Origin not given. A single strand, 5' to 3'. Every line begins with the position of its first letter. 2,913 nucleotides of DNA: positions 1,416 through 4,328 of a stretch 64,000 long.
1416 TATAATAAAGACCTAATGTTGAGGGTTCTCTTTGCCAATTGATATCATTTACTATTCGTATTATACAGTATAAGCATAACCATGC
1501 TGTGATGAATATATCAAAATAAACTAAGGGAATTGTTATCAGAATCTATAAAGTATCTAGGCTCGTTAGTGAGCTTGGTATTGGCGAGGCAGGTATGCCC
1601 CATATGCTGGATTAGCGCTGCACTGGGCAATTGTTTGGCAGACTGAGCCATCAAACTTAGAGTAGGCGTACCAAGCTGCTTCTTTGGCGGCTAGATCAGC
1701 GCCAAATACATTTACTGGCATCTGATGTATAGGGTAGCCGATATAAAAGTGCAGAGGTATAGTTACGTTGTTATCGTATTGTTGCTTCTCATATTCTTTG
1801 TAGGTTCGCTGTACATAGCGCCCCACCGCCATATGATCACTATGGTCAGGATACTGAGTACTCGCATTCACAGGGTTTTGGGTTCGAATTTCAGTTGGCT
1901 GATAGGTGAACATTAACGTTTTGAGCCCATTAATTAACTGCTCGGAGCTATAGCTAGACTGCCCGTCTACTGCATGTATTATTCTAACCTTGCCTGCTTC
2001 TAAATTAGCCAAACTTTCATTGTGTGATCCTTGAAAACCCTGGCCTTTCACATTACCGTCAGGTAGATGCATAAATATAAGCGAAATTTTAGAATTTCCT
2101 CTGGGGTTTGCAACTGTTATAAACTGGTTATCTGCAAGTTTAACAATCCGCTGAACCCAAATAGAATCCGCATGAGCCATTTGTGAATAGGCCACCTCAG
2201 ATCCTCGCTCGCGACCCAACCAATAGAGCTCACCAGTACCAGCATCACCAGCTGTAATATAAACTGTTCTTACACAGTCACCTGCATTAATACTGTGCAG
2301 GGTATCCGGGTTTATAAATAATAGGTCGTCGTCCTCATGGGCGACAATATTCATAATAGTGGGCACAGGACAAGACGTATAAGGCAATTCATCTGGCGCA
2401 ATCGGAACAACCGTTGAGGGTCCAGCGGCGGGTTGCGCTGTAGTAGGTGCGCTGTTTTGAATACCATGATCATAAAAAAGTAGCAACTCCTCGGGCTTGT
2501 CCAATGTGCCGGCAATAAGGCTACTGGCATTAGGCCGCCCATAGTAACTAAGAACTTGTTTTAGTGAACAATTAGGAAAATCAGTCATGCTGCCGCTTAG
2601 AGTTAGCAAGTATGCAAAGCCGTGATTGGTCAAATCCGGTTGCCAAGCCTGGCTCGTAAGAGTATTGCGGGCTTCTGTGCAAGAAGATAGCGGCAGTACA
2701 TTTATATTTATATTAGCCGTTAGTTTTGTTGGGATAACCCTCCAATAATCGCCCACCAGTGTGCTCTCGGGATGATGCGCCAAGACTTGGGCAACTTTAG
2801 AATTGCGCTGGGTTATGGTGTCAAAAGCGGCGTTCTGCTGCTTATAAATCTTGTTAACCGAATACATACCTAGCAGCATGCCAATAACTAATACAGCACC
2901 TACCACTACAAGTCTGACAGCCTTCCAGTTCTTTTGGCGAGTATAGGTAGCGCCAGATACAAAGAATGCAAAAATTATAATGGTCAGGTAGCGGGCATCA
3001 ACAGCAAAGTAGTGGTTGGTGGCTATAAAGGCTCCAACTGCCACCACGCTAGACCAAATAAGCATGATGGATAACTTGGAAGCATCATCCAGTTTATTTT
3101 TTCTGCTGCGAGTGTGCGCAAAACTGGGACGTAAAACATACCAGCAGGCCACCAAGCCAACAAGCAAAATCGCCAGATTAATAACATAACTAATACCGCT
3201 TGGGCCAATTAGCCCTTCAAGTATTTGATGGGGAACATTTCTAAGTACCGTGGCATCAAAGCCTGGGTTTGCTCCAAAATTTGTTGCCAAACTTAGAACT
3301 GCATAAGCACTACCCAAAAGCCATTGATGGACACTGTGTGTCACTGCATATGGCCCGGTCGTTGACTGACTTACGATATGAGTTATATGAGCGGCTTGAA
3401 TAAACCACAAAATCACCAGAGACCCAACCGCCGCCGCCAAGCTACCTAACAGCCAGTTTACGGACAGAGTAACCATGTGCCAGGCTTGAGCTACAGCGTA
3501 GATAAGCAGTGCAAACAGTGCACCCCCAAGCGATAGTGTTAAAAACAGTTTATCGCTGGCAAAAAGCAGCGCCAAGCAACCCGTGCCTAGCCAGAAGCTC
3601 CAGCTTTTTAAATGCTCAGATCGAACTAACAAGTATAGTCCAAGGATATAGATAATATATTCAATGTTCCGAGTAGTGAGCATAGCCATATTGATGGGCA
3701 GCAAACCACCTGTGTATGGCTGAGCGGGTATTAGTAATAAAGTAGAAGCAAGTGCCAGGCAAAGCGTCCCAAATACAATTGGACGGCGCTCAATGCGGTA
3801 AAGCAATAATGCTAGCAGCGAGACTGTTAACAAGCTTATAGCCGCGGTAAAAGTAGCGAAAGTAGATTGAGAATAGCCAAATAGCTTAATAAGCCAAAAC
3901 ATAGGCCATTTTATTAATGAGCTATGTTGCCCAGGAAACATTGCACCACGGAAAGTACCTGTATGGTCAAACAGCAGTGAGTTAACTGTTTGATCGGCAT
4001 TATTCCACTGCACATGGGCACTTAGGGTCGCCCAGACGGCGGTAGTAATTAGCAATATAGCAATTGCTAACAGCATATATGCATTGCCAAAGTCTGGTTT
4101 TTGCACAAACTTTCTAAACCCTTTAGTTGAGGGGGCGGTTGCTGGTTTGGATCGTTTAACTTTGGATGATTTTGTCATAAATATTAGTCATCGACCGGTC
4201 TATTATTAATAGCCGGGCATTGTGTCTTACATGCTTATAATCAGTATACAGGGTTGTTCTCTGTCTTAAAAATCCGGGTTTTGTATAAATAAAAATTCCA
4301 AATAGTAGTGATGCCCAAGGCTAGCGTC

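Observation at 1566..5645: GtrB-like GT2 + GtrA + GT-C::PIG-L deacetylase fusion: a three-gene module that may add and then de-N-acetylate an amino sugar outside the membrane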

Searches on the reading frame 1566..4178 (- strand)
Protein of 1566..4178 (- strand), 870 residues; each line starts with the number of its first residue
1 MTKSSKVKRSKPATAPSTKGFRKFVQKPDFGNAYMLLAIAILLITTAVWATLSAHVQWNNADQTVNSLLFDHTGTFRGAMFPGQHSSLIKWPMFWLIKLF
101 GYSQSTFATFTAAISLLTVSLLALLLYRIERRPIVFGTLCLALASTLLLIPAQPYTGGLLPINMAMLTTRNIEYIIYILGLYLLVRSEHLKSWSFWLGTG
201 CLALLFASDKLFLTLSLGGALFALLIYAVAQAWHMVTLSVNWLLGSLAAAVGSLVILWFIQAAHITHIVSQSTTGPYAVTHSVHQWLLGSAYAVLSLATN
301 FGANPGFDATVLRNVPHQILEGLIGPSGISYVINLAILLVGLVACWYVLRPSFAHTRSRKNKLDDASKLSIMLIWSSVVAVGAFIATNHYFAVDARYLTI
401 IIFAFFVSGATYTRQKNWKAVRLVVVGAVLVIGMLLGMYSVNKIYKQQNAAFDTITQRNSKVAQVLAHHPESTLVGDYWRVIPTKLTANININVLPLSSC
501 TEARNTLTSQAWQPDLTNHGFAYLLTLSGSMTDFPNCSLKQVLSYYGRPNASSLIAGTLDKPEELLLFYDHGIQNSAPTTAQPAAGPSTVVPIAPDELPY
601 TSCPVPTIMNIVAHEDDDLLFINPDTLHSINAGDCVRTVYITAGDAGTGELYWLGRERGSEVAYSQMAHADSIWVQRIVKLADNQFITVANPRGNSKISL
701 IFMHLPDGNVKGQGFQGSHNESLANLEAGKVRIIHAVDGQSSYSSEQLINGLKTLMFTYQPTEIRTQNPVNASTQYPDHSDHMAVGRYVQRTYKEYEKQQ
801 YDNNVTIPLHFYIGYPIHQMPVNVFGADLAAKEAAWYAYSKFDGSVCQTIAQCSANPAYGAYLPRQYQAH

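Call 3: search_protein_families(library=pfam, proteins=[window:1566-4178:-], max_evalue=0.1)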
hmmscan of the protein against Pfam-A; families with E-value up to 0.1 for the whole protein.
window:1566-4178:- (870 aa): 1 family
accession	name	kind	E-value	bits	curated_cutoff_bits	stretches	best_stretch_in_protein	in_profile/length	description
PF02585.22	PIG-L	-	3.9e-11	44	28.2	1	609-791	1-127/129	GlcNAc-PI de-N-acetylase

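Call 4: search_protein_families(library=ncbifam, proteins=[window:1566-4178:-], max_evalue=0.1)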
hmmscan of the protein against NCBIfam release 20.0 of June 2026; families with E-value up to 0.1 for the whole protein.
window:1566-4178:- (870 aa): 0 families

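Call 5: find_homologous_proteins(query=window:1566-4178:-, max_evalue=0.001)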
Query window:1566-4178:- (870 aa): 605 proteins with E <= 0.001 among 8000 candidates; the best 120 are listed.
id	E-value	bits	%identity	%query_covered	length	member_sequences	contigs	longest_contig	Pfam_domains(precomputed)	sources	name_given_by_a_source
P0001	0.0e+0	1983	100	100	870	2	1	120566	PF02585.23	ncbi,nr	ncbi:MAG TPA: PIG-L family deacetylase [Patescibacteria group bacterium]|nr:PIG-L family deacetylase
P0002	0.0e+0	1176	51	95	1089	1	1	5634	PF02585.23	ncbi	-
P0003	0.0e+0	1155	57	98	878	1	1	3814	PF02585.23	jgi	jgi:LmbE family N-acetylglucosaminyl deacetylase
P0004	0.0e+0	1148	57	97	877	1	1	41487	PF02585.23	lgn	-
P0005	0.0e+0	1148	58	98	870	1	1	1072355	PF02585.23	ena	-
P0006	0.0e+0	1146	56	100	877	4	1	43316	PF02585.23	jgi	jgi:LmbE family N-acetylglucosaminyl deacetylase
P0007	0.0e+0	1146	58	98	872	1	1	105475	PF02585.23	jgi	jgi:LmbE family N-acetylglucosaminyl deacetylase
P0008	0.0e+0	1142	56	98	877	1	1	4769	PF02585.23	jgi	jgi:LmbE family N-acetylglucosaminyl deacetylase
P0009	0.0e+0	1142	57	98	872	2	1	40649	PF02585.23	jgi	jgi:LmbE family N-acetylglucosaminyl deacetylase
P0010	0.0e+0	1135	56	100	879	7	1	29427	PF02585.23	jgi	jgi:LmbE family N-acetylglucosaminyl deacetylase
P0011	0.0e+0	1133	58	97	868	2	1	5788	PF02585.23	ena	-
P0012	0.0e+0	1125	57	99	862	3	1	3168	PF02585.23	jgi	-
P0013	0.0e+0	1125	57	97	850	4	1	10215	PF02585.23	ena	-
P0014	0.0e+0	1123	56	100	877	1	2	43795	PF02585.23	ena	-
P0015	0.0e+0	1115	57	97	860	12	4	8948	PF02585.23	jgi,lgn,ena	-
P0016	0.0e+0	1114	58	97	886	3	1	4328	PF02585.23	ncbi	-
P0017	0.0e+0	1112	56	99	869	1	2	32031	PF02585.23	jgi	jgi:LmbE family N-acetylglucosaminyl deacetylase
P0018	0.0e+0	1111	56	98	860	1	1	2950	PF02585.23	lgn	-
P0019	0.0e+0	1111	57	98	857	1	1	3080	PF02585.23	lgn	-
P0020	0.0e+0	1107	55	100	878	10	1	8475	PF02585.23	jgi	jgi:LmbE family N-acetylglucosaminyl deacetylase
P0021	0.0e+0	1104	56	97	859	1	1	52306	PF02585.23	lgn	-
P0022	0.0e+0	1098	55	97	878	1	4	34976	PF02585.23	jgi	jgi:LmbE family N-acetylglucosaminyl deacetylase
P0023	0.0e+0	1093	57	98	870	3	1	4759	PF02585.23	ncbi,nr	ncbi:MAG TPA: PIG-L family deacetylase [Candidatus Binatia bacterium]|nr:PIG-L family deacetylase [C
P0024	0.0e+0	1093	56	100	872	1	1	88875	PF02585.23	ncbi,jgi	-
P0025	0.0e+0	1092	55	99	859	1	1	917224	PF02585.23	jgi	jgi:LmbE family N-acetylglucosaminyl deacetylase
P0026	0.0e+0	1088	54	100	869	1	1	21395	PF02585.23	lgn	-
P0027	0.0e+0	1084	55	98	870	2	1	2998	PF02585.23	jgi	jgi:LmbE family N-acetylglucosaminyl deacetylase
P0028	0.0e+0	1079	55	100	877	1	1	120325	PF02585.23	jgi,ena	-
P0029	0.0e+0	1078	55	98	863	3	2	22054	PF02585.23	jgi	jgi:LmbE family N-acetylglucosaminyl deacetylase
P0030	0.0e+0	1078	54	100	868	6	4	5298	PF02585.23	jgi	jgi:LmbE family N-acetylglucosaminyl deacetylase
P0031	0.0e+0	1078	55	97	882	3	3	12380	PF02585.23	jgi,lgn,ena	-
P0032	0.0e+0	1076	53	100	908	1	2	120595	PF02585.23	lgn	-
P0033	0.0e+0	1076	55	100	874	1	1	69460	PF02585.23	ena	-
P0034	0.0e+0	1075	55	99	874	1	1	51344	PF02585.23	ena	-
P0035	0.0e+0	1070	54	100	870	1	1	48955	PF02585.23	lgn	-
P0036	0.0e+0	1069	54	99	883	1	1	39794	PF02585.23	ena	-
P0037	0.0e+0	1069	56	94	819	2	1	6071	PF02585.23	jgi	jgi:LmbE family N-acetylglucosaminyl deacetylase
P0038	0.0e+0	1060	54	98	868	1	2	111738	PF02585.23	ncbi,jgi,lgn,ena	-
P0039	0.0e+0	1057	53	99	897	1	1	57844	PF02585.23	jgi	jgi:LmbE family N-acetylglucosaminyl deacetylase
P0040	0.0e+0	1054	52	100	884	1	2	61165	PF02585.23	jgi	jgi:LmbE family N-acetylglucosaminyl deacetylase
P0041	0.0e+0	1052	54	99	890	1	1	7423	PF02585.23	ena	-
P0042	0.0e+0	1051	54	97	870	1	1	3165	PF02585.23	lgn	-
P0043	0.0e+0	1051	55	98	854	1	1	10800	PF02585.23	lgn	-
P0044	0.0e+0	1051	55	98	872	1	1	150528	PF02585.23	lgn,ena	-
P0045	0.0e+0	1050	55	97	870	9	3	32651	PF02585.23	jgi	-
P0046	0.0e+0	1050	53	97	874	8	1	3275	PF02585.23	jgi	jgi:LmbE family N-acetylglucosaminyl deacetylase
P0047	0.0e+0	1044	54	99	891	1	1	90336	PF02585.23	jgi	jgi:LmbE family N-acetylglucosaminyl deacetylase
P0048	0.0e+0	1041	54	100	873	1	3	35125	PF02585.23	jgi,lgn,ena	-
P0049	0.0e+0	1040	53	100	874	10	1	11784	PF02585.23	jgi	-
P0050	0.0e+0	1039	54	99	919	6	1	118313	PF02585.23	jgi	jgi:LmbE family N-acetylglucosaminyl deacetylase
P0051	0.0e+0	1039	53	97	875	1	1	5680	PF02585.23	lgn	-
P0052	0.0e+0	1038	54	99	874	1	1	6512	PF02585.23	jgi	jgi:LmbE family N-acetylglucosaminyl deacetylase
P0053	0.0e+0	1038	55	97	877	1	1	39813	PF02585.23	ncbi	-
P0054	0.0e+0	1037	53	99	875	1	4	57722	PF02585.23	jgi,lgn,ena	jgi:LmbE family N-acetylglucosaminyl deacetylase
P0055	0.0e+0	1036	52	100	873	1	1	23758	PF02585.23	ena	-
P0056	0.0e+0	1035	53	99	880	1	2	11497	PF02585.23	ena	-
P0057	0.0e+0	1033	55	96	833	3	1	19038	PF02585.23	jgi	-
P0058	0.0e+0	1031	54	97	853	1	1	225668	PF02585.23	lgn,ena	-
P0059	0.0e+0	1031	53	100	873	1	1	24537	PF02585.23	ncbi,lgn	-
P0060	0.0e+0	1030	53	97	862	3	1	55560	PF02585.23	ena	-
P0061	0.0e+0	1029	53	99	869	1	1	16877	PF02585.23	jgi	jgi:hypothetical protein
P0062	0.0e+0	1029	53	98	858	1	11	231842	PF02585.23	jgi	jgi:LmbE family N-acetylglucosaminyl deacetylase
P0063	0.0e+0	1027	55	96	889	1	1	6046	PF02585.23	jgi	-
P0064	0.0e+0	1026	54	97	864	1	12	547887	PF02585.23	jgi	jgi:LmbE family N-acetylglucosaminyl deacetylase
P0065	0.0e+0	1026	53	97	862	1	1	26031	PF02585.23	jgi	jgi:LmbE family N-acetylglucosaminyl deacetylase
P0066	0.0e+0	1025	52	100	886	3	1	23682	PF02585.23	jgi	-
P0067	0.0e+0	1023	53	96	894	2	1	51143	PF02585.23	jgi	-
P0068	0.0e+0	1022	53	97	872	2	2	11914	PF02585.23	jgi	jgi:LmbE family N-acetylglucosaminyl deacetylase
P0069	0.0e+0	1020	53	98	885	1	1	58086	PF02585.23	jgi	-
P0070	0.0e+0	1019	53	96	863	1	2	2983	PF02585.23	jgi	jgi:LmbE family N-acetylglucosaminyl deacetylase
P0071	0.0e+0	1019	53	97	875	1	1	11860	PF02585.23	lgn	-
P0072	0.0e+0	1018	53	100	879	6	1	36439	PF02585.23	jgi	jgi:LmbE family N-acetylglucosaminyl deacetylase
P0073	0.0e+0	1017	52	99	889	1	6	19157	PF02585.23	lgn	-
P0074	0.0e+0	1017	53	97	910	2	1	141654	PF02585.23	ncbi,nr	ncbi:MAG TPA: PIG-L family deacetylase [Candidatus Saccharimonadales bacterium]|nr:PIG-L family deac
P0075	0.0e+0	1015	52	98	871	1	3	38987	PF02585.23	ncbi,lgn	-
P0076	0.0e+0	1014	52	100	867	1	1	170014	PF02585.23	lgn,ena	-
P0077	0.0e+0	1014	55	94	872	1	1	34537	PF02585.23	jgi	jgi:LmbE family N-acetylglucosaminyl deacetylase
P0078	0.0e+0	1014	52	100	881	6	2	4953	PF02585.23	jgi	jgi:LmbE family N-acetylglucosaminyl deacetylase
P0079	0.0e+0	1013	53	98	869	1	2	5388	PF02585.23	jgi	jgi:LmbE family N-acetylglucosaminyl deacetylase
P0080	0.0e+0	1011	52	100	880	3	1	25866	PF02585.23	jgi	jgi:hypothetical protein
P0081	0.0e+0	1011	52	97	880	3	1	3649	PF02585.23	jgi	jgi:LmbE family N-acetylglucosaminyl deacetylase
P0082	1.6e-298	1010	53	98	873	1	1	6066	PF02585.23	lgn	-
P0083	9.7e-298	1008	53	98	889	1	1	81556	PF02585.23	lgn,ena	-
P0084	1.5e-297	1007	52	99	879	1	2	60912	PF02585.23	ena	-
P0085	3.3e-297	1006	52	98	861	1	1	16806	PF02585.23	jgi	jgi:LmbE family N-acetylglucosaminyl deacetylase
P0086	1.4e-295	1001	52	100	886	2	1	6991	PF02585.23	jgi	-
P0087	2.6e-295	1000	51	97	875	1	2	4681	PF02585.23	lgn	-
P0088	3.2e-295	999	51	100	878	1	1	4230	PF02585.23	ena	-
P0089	4.9e-295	999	51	99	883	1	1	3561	PF02585.23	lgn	-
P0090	5.4e-295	999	50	98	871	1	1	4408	PF02585.23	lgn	-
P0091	6.8e-295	998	51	95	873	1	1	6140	PF02585.23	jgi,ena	-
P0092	1.3e-294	997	53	98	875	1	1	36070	PF02585.23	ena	-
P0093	1.3e-294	997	53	98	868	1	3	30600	PF02585.23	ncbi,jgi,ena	-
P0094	2.2e-294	997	53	99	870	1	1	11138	PF02585.23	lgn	-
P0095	2.3e-294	997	50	99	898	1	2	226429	PF02585.23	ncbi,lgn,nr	ncbi:MAG TPA: PIG-L family deacetylase [Patescibacteria group bacterium]|nr:PIG-L family deacetylase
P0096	2.5e-294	996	51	97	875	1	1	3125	PF02585.23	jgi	jgi:hypothetical protein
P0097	3.2e-294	996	51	99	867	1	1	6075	PF02585.23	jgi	jgi:LmbE family N-acetylglucosaminyl deacetylase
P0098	1.4e-293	994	53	96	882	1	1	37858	PF02585.23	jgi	jgi:LmbE family N-acetylglucosaminyl deacetylase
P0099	1.9e-293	994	50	99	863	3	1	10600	PF02585.23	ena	-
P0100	3.7e-293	993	51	100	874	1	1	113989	PF02585.23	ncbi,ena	-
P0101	7.4e-293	992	51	97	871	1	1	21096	PF02585.23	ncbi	-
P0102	1.6e-292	991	51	100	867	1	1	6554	PF02585.23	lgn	-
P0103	1.8e-292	990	50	98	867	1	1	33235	PF02585.23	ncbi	-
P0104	2.0e-292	990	52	94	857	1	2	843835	PF02585.23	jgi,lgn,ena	-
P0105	3.4e-292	989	51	99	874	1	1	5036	PF02585.23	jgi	jgi:LmbE family N-acetylglucosaminyl deacetylase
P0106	5.9e-292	989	51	99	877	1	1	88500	PF02585.23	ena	-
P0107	1.2e-291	988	51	100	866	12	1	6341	PF02585.23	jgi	jgi:LmbE family N-acetylglucosaminyl deacetylase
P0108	1.5e-291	987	51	99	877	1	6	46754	PF02585.23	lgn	-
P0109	5.3e-291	985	50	100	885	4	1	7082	PF02585.23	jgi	jgi:LmbE family N-acetylglucosaminyl deacetylase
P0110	6.1e-291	985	52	97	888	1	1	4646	PF02585.23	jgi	jgi:LmbE family N-acetylglucosaminyl deacetylase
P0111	6.5e-291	985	52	96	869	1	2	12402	PF02585.23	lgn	-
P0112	7.4e-291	985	51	97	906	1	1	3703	PF02585.23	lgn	-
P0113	5.4e-290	982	52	100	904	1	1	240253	PF02585.23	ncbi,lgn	-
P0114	5.8e-290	982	51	99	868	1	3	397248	PF02585.23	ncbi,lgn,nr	ncbi:PIG-L family deacetylase [Candidatus Saccharibacteria bacterium]|nr:PIG-L family deacetylase [C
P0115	8.8e-290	981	51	99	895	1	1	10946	PF02585.23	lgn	-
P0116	1.4e-289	981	51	100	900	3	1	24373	PF02585.23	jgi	jgi:LmbE family N-acetylglucosaminyl deacetylase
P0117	3.1e-288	976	51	97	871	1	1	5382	PF02585.23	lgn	-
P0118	4.3e-288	976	51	97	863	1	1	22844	PF02585.23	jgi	jgi:LmbE family N-acetylglucosaminyl deacetylase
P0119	5.5e-288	975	51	99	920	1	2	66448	PF02585.23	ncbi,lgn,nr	ncbi:MAG TPA: PIG-L family deacetylase [Candidatus Binatia bacterium]|nr:PIG-L family deacetylase [C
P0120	6.5e-288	975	52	97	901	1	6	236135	PF02585.23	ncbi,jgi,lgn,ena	-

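Call 6: search_solved_structures(query=window:1566-4178:-, max_evalue=1, show_alignments=3)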
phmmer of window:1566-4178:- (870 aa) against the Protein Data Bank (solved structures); distinct sequences matched with E-value up to 1: 1.
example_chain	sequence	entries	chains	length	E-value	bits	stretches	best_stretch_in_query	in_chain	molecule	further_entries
6gcs_h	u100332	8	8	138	0.49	11.3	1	778-857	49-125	N7BM SUBUNIT | Subunit N7BM of NADH:Ubiquinone Oxidoreductase (Complex I)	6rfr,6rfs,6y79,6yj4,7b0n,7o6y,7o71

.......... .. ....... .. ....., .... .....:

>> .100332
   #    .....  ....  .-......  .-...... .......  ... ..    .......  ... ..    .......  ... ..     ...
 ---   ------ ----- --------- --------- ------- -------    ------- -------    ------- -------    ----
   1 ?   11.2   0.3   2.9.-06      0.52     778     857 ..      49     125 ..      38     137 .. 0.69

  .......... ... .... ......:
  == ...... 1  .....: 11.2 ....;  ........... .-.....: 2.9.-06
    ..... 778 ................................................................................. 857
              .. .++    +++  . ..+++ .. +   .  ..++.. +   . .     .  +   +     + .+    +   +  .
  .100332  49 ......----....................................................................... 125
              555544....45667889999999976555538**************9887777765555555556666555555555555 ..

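Call 19: find_encoding_contigs(protein=P0005, flank=8000, max_places=2)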
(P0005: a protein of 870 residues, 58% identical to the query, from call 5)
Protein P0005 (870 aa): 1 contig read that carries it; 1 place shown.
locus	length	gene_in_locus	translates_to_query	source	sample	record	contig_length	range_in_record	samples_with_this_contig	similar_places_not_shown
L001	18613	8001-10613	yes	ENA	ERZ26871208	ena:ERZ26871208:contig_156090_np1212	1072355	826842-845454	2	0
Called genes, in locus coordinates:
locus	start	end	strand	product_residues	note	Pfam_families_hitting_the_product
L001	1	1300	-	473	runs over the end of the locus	PF13439:Glyco_transf_4, PF20706:GT4-conflict, PF00534:Glycos_transf_1, PF13692:Glyco_trans_1_4, PF13524:Glyco_trans_1_2 (weak)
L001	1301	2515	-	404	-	PF00005:ABC_tran, PF13304:AAA_21 (faint), PF14524:Wzt_C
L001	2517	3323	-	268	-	PF01061:ABC2_membrane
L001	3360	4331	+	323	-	PF01073:3Beta_HSD (weak), PF01370:Epimerase, PF04321:RmlD_sub_bind, PF07993:NAD_binding_4 (faint), PF16363:GDP_Man_Dehyd, PF13460:NAD_binding_10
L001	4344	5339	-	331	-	PF01370:Epimerase, PF04321:RmlD_sub_bind, PF05368:NmrA (weak), PF16363:GDP_Man_Dehyd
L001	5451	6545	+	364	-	PF13439:Glyco_transf_4, PF20706:GT4-conflict, PF00534:Glycos_transf_1, PF13692:Glyco_trans_1_4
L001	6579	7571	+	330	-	PF00535:Glycos_transf_2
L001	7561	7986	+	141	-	PF04138:GtrA_DPMS_TM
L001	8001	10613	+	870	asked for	PF02585:PIG-L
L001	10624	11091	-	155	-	PF13083:KH_KhpA-B (weak), PF01424:R3H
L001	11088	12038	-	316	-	PF02096:60KD_IMP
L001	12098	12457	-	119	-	PF00825:Ribonuclease_P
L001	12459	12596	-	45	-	PF00468:Ribosomal_L34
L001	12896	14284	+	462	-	PF11638:DnaA_N, PF00308:Bac_DnaA, PF01695:IstB_IS21 (weak), PF00004:AAA (weak), PF08299:Bac_DnaA_C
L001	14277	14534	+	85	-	-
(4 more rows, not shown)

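Call 20: find_encoding_contigs(protein=P0114, flank=8000, max_places=2)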
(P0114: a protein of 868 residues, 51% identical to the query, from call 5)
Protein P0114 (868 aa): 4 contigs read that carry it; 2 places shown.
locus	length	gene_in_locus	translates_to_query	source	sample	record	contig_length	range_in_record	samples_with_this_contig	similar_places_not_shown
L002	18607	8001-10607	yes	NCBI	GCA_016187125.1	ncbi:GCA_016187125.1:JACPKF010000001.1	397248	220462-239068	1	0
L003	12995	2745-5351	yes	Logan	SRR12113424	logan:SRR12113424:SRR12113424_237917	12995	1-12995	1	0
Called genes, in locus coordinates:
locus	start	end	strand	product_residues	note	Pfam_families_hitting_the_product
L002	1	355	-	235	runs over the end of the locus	PF00886:Ribosomal_S16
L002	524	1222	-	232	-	PF22935:RM44_endonuclase (weak), PF14622:Ribonucleas_3_3, PF00636:Ribonuclease_3, PF00035:dsrm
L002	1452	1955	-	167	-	PF00293:NUDIX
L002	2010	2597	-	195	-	PF01029:NusB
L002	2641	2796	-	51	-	-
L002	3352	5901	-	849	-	PF00133:tRNA-synt_1, PF09334:tRNA-synt_1g, PF13603:tRNA-synt_1_2, PF00133:tRNA-synt_1, PF08264:Anticodon_1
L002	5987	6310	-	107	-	-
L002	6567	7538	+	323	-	PF00535:Glycos_transf_2, PF13641:Glyco_tranf_2_3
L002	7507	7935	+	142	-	PF04138:GtrA_DPMS_TM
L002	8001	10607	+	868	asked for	PF02585:PIG-L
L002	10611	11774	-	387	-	PF01820:Dala_Dala_lig_N, PF02222:ATP-grasp (faint), PF02786:CPSase_L_D2 (faint), PF07478:Dala_Dala_lig_C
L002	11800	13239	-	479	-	PF08245:Mur_ligase_M, PF02875:Mur_ligase_C (weak)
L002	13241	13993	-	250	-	PF00561:Abhydrolase_1, PF00975:Thioesterase (weak), PF12146:Hydrolase_4, PF12697:Abhydrolase_6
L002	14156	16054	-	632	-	-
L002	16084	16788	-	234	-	PF01479:S4, PF00849:PseudoU_synth_2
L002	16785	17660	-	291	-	PF04471:Mrr_cat (weak)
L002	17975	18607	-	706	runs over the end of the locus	PF19335:HMBD, PF00122:E1-E2_ATPase, PF00702:Hydrolase, PF08282:Hydrolase_3 (faint)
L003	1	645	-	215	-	?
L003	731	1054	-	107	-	-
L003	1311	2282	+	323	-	PF00535:Glycos_transf_2, PF13641:Glyco_tranf_2_3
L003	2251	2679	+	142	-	PF04138:GtrA_DPMS_TM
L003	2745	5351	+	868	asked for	PF02585:PIG-L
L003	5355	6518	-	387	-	PF01820:Dala_Dala_lig_N, PF02222:ATP-grasp (faint), PF02786:CPSase_L_D2 (faint), PF07478:Dala_Dala_lig_C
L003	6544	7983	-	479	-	PF08245:Mur_ligase_M, PF02875:Mur_ligase_C (weak)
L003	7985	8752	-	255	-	PF00561:Abhydrolase_1, PF00975:Thioesterase (weak), PF12146:Hydrolase_4, PF12697:Abhydrolase_6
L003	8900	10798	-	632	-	-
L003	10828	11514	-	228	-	PF01479:S4 (weak), PF00849:PseudoU_synth_2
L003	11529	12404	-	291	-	PF04471:Mrr_cat (weak)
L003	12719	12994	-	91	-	?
